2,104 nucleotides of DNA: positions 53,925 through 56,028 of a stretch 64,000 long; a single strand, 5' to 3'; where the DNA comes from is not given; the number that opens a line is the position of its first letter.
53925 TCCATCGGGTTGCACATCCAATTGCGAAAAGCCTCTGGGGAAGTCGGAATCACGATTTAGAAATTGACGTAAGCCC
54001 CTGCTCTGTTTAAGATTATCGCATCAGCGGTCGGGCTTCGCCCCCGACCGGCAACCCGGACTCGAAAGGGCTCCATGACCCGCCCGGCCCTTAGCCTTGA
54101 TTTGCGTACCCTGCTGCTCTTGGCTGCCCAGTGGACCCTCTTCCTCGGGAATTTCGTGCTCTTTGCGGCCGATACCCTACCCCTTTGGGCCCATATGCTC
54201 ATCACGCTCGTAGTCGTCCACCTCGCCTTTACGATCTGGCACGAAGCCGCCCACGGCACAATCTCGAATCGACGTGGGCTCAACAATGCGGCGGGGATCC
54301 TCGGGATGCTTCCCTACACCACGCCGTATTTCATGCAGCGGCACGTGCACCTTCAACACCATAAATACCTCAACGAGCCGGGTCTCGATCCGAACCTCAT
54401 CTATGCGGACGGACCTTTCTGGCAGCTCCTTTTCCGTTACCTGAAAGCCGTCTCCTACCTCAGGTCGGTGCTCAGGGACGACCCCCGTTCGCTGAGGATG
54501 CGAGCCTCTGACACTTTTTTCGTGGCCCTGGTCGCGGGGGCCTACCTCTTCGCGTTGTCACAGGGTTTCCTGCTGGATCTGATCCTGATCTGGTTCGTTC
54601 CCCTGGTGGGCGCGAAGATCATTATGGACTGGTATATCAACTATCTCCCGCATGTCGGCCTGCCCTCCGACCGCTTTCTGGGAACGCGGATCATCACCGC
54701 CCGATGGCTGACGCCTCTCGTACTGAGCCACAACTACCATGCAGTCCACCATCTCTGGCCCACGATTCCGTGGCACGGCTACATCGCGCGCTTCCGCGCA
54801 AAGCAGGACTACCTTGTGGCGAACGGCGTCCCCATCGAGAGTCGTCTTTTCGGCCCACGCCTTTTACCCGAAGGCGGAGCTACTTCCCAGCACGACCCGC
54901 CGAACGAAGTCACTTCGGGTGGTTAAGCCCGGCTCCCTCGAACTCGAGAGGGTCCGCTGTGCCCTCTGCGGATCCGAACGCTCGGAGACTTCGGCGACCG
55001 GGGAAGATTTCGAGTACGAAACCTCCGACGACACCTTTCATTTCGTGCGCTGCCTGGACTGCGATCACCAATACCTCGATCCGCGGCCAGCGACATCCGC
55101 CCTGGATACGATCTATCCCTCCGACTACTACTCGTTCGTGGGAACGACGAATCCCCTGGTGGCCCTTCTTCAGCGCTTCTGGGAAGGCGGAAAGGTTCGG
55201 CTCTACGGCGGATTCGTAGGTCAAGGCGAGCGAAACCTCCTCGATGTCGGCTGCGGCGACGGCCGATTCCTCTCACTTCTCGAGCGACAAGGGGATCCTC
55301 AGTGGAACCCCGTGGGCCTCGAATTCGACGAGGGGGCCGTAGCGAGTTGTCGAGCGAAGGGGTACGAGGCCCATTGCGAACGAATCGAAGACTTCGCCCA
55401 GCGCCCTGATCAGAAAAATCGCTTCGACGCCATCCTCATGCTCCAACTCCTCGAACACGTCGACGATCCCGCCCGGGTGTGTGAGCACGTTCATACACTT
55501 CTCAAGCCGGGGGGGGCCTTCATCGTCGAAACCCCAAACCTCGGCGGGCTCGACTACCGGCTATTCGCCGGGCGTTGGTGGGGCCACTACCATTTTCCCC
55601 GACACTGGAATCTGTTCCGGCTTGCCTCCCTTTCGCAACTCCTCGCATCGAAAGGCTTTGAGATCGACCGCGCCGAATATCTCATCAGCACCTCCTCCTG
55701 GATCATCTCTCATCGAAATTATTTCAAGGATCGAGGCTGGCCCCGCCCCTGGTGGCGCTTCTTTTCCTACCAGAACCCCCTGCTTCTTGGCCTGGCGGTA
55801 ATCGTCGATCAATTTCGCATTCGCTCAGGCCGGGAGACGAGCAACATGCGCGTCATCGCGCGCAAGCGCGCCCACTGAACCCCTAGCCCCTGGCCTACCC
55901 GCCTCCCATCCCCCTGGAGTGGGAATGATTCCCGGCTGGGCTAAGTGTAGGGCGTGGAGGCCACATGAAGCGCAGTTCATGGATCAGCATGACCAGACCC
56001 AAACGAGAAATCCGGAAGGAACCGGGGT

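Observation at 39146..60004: About 21-kb uninterrupted envelope glycoconjugate/lipid locus with an unrecognised gene combination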

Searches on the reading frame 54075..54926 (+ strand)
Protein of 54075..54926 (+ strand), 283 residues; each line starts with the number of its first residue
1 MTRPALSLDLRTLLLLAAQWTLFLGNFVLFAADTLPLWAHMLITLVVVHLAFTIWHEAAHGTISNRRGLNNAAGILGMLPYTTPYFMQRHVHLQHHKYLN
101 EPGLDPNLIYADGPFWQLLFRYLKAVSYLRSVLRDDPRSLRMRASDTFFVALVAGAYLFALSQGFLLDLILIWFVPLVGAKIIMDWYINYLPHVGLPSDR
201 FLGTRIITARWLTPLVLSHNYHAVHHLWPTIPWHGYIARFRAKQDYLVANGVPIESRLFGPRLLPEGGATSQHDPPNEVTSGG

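Call 5: search_protein_families(library=pfam, proteins=[window:54075-54926:+], max_evalue=0.01)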
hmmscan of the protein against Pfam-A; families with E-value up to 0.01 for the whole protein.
window:54075-54926:+ (283 aa): 1 family
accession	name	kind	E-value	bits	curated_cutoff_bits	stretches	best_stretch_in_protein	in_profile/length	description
PF00487.30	FA_desaturase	-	1.2e-30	107.6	29.7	1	37-253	2-248/253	Fatty acid desaturase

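Call 7: search_protein_families(library=ncbifam, proteins=[window:54075-54926:+], max_evalue=0.001)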
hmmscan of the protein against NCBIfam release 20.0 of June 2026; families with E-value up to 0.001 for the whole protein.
window:54075-54926:+ (283 aa): 2 families
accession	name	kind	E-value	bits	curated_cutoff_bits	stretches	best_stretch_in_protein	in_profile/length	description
NF045688.1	BCarotHydoxCrtR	equivalog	4.8e-30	104.6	475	1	12-258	27-271/297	beta-carotene hydroxylase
NF041365.1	GntB_guanitoxin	equivalog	1.1e-11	44.7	380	1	53-235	65-270/308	guanitoxin biosynthesis L-arginine gamma (S) hydroxylase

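Call 54: search_solved_structures(query=window:54075-54926:+, max_evalue=0.01)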
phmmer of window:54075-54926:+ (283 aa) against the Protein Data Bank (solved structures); distinct sequences matched with E-value up to 0.01: 0.

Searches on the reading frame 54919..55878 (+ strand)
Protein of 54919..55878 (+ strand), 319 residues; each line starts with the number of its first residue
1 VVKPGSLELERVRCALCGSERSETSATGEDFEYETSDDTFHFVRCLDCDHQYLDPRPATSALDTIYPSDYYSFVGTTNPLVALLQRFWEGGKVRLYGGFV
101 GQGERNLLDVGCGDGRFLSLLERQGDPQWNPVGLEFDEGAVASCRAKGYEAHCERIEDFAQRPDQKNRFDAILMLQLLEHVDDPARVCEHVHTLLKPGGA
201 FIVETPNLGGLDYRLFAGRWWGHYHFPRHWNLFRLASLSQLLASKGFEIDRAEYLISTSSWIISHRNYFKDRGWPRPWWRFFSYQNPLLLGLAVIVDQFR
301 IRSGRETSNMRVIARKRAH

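Call 5: search_protein_families(library=pfam, proteins=[window:54919-55878:+], max_evalue=0.01)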
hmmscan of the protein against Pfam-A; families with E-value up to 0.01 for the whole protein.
window:54919-55878:+ (319 aa): 7 families
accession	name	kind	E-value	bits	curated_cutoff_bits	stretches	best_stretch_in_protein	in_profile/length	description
PF13489.12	Methyltransf_23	-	2.5e-24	86.3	27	1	104-250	23-162/164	Methyltransferase domain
PF08242.18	Methyltransf_12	-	8.2e-17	62.2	30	1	108-200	1-97/98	Methyltransferase domain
PF08241.18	Methyltransf_11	-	1.7e-16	61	21.2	1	108-203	1-95/95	Methyltransferase domain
PF13649.12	Methyltransf_25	-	6.9e-15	56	27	1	108-199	2-97/97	Methyltransferase domain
PF13847.12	Methyltransf_31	-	5.4e-14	52.5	27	1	105-207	5-113/145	Methyltransferase domain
PF07021.18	MetW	-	6.9e-13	49.1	21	1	102-215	13-119/193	Methionine biosynthesis protein MetW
PF02353.26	CMAS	-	0.00035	20.4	27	1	105-254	64-217/273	Mycolic acid cyclopropane synthetase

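Call 7: search_protein_families(library=ncbifam, proteins=[window:54919-55878:+], max_evalue=0.001)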
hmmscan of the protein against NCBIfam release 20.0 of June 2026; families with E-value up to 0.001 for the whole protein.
window:54919-55878:+ (319 aa): 14 families
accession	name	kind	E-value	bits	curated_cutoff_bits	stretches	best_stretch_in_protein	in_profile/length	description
TIGR01983.1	UbiG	equivalog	2e-12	46.9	102.95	1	104-207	50-155/228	bifunctional 2-polyprenyl-6-hydroxyphenol methylase/3-demethylubiquinol 3-O-methyltransferase UbiG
TIGR02081.1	metW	equivalog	5.1e-11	42.5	189.5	1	106-215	16-119/194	methionine biosynthesis protein MetW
NF045667.1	MTase_DVU1556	equivalog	7.7e-10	38.6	155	1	104-203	23-119/213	DVU_1556 family methyltransferase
TIGR04345.1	ovoA_Cterm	equivalog_domain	1.2e-06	28.3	170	1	163-208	129-174/242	putative 4-mercaptohistidine N1-methyltransferase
NF008686.0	PRK11705.1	equivalog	5e-06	25.8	400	1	105-228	169-288/383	cyclopropane fatty acyl phospholipid synthase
TIGR00452.1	TIGR00452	equivalog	9.3e-06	24.7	275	1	104-211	118-227/316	tRNA 5-methoxyuridine(34)/uridine 5-oxyacetic acid(34) synthase CmoB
NF040703.1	cyclopro_CfaB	exception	1.3e-05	24.1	650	1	103-254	160-316/393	C17 cyclopropane fatty acid synthase CfaB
NF001244.0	PRK00216.1-5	equivalog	1.6e-05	24.3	216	1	84-203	32-153/236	bifunctional demethylmenaquinone methyltransferase/2-methoxy-6-polyprenyl-1,4-benzoquinol methylase UbiE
NF045825.1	FAmtase_mtf2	equivalog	3.8e-05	23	400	1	105-202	60-157/248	fatty-acid O-methyltransferase Mtf2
TIGR02072.1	BioC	equivalog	5.2e-05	23.2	184.95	1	103-206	34-135/244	malonyl-ACP O-methyltransferase BioC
NF011650.0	PRK15068.1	equivalog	9.8e-05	21.4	209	1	104-205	123-227/324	tRNA 5-methoxyuridine(34)/uridine 5-oxyacetic acid(34) synthase CmoB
NF043040.1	corrin_prot_MT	hypoth_equivalog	0.00022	20.8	180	1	104-203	42-147/216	corrinoid protein-associated methyltransferase CpaM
TIGR00091.1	TIGR00091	equivalog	0.0006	19.2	112.65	0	101-150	14-62/194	tRNA (guanosine(46)-N7)-methyltransferase TrmB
NF053839.1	CPFASynBruc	equivalog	0.00086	18.4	600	0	104-229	175-300/410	cyclopropane fatty acid synthase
